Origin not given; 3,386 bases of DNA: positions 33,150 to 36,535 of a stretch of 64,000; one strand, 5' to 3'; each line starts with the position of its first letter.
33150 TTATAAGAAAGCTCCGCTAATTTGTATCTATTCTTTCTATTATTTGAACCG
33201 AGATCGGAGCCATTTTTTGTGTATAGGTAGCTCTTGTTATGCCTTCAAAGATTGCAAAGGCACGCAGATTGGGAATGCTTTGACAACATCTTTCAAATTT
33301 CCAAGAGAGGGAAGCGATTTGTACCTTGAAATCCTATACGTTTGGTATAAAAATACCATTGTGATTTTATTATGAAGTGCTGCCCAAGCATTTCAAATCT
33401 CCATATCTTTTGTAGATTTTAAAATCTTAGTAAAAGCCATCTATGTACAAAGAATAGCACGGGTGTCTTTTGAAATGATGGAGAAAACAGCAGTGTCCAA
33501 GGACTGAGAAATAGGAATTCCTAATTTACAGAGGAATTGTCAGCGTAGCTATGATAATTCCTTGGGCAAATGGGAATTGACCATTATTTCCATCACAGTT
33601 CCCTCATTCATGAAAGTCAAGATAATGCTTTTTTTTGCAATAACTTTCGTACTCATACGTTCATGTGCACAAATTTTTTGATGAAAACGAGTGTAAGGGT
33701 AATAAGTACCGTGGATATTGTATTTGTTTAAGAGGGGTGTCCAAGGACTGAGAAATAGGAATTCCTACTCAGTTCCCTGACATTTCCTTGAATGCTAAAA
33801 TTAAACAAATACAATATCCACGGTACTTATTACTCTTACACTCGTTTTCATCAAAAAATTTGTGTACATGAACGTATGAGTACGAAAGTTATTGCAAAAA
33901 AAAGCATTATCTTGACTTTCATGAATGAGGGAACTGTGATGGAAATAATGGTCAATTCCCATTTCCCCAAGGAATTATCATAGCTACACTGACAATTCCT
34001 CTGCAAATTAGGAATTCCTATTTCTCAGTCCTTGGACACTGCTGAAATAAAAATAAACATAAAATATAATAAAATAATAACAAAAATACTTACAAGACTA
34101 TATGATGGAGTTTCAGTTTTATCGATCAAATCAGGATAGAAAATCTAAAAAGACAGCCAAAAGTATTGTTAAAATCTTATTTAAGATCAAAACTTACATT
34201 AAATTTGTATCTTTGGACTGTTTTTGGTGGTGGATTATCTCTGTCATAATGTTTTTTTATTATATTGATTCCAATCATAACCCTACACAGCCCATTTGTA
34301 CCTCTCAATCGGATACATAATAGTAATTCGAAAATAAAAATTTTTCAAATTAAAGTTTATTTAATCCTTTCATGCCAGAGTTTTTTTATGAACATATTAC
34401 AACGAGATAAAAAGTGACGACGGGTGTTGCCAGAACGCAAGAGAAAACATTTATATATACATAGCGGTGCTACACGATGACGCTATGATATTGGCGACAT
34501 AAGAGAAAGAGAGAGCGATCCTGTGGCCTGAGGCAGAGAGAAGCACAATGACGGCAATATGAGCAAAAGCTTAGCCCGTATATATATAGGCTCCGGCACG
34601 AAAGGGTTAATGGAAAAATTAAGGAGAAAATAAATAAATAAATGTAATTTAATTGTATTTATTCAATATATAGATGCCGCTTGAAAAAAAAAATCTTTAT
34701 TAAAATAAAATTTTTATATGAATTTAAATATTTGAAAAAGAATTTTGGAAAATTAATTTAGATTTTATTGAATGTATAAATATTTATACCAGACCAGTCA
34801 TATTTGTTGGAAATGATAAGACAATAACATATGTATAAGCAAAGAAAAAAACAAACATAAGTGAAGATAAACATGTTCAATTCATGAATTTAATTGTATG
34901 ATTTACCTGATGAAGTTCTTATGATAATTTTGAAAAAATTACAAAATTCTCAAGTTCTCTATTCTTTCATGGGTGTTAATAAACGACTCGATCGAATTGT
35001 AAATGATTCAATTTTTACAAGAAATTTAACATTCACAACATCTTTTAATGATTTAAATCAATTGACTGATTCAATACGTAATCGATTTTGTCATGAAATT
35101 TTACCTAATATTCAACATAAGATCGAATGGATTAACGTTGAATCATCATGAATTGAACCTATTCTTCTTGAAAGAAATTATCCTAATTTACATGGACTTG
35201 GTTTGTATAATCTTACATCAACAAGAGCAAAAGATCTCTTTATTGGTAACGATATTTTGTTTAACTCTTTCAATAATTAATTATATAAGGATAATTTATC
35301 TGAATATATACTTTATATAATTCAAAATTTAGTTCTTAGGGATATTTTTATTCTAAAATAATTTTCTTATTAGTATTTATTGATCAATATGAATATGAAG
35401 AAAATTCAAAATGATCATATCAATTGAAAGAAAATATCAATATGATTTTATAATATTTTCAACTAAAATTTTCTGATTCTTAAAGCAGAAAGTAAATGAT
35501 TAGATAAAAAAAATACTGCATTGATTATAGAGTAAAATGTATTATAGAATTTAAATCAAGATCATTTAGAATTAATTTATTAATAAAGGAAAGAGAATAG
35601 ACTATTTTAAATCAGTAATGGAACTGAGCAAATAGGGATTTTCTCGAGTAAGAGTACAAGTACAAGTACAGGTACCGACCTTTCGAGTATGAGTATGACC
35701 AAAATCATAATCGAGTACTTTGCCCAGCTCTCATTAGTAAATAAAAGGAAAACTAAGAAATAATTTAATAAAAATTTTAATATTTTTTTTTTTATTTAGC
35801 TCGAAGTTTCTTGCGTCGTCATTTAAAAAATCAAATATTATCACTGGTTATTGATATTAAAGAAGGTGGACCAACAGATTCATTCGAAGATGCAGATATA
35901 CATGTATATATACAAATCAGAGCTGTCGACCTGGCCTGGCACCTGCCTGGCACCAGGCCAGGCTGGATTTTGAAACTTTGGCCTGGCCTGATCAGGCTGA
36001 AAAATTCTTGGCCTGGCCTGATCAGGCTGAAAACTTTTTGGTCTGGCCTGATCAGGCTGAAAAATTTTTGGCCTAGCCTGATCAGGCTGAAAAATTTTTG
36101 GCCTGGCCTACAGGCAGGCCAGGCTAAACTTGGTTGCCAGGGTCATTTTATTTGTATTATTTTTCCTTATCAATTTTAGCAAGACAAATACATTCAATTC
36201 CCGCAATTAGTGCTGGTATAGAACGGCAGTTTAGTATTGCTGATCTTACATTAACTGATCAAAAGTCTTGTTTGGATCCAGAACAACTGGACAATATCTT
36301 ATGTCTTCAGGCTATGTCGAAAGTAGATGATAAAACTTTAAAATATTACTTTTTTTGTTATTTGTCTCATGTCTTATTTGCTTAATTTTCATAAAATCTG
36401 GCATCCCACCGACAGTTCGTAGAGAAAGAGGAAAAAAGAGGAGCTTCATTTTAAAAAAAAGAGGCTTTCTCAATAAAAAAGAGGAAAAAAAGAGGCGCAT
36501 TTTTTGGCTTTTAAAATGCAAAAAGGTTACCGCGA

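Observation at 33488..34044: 557-bp near-perfect hairpin locus with a triplicated terminal motif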

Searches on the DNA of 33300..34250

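Call 53: search_rna_families(source=window, start=33300, end=34250, threshold=evalue, max_evalue=1)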
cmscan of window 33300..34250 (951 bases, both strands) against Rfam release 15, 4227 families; matches with E-value up to 1: 8.
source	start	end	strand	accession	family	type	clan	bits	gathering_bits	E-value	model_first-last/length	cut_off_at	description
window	33635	33899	+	RF04127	MIR8007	Gene; miRNA;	-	88.4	195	5.5e-17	1-226/226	no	MIR8007 microRNA precursor family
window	33658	33874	-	RF00885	MIR821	Gene; miRNA;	-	79.1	249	2.3e-14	43-233/275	no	MIR821 microRNA precursor family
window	33657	33862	+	RF00885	MIR821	Gene; miRNA;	-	63.9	249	5.5e-11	1-275/275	no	MIR821 microRNA precursor family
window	33697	33835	-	RF00721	MIR475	Gene; miRNA;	-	33.1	70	0.00044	1-128/128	no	MIR475 microRNA precursor family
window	33711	33821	-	RF04171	MIR1509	Gene; miRNA;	-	26.2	87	0.013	1-121/121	no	MIR1509 microRNA precursor family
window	33707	33823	-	RF04127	MIR8007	Gene; miRNA;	-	21.8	195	0.12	1-226/226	no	MIR8007 microRNA precursor family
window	33914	33998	+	RF00218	SNORD46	Gene; snRNA; snoRNA; CD-box;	CL00061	17.9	40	0.67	1-104/104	no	Small nucleolar RNA SNORD46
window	33500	33589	-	RF02480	GlsR14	Gene; snRNA; snoRNA; CD-box;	-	15.9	90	0.54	1-68/68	no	Small nucleolar RNA GlsR14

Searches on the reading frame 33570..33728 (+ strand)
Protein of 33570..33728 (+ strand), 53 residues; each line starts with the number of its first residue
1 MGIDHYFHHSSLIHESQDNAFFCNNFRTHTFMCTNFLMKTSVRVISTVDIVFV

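Call 25: find_encoding_contigs(protein=window:33570-33728:+, flank=10000, max_places=10)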
Protein window:33570-33728:+ (53 aa): no gene with exactly this product is on record in the collection.

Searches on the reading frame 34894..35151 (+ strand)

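Call 21: search_protein_families(library=pfam, proteins=[window:34894-35151:+], max_evalue=0.01)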
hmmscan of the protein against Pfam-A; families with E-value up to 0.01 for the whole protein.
window:34894-35151:+ (85 aa): 2 families
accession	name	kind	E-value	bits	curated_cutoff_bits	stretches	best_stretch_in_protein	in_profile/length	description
PF12937.12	F-box-like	-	1.1e-05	25.5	24.3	1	2-46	2-45/47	F-box-like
PF00646.38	F-box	-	0.00055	20.2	20.5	1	3-43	3-42/43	F-box domain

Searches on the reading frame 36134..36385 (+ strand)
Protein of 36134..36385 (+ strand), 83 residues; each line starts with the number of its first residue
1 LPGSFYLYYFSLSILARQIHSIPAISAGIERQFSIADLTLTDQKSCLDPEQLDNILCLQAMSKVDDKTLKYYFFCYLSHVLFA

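Call 21: search_protein_families(library=pfam, proteins=[window:36134-36385:+], max_evalue=0.01)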
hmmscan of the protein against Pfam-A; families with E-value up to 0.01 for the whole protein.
window:36134-36385:+ (83 aa): 1 family
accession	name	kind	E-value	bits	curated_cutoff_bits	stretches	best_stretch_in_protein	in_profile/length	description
PF05699.19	Dimer_Tnp_hAT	-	3.7e-10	39.9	21.4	1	12-60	34-82/84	hAT family C-terminal dimerisation region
